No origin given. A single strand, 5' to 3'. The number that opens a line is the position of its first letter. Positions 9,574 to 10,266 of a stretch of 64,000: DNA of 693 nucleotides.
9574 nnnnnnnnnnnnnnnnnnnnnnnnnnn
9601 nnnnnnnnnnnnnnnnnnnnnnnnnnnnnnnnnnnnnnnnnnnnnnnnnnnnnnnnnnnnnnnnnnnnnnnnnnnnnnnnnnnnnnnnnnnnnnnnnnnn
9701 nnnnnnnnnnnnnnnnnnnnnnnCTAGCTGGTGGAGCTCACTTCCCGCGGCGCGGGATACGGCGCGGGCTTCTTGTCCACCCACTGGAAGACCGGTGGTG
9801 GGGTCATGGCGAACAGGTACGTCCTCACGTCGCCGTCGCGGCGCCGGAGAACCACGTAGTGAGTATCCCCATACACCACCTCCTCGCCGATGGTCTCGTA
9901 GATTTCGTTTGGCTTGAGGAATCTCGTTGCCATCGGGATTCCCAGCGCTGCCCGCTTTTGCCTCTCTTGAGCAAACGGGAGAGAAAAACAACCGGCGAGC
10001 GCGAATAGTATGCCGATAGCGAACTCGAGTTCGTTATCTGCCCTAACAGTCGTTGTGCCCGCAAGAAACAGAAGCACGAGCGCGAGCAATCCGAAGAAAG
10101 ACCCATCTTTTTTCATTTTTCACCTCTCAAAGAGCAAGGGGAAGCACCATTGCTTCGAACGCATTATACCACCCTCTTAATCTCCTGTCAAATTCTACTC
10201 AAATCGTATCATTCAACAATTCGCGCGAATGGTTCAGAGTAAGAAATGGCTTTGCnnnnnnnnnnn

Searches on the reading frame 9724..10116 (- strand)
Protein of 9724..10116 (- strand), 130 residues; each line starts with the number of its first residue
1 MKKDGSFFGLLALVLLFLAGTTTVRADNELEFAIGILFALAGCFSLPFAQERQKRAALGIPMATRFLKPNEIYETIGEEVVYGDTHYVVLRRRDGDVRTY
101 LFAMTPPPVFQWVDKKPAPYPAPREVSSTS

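Call 10: search_protein_families(library=pfam, proteins=[window:9724-10116:-], max_evalue=0.01)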
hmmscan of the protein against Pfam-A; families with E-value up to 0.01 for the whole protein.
window:9724-10116:- (130 aa): 0 families

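Call 40: find_homologous_proteins(query=window:9724-10116:-, max_evalue=0.001)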
Query window:9724-10116:- (130 aa): 1 proteins with E <= 0.001 among 120 candidates.
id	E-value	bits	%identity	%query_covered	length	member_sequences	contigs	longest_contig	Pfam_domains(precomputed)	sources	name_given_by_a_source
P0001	4.9e-81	287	100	100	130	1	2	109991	-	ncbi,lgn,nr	ncbi:MAG: hypothetical protein HY435_01330 [Candidatus Liptonbacteria bacterium]|nr:hypothetical pro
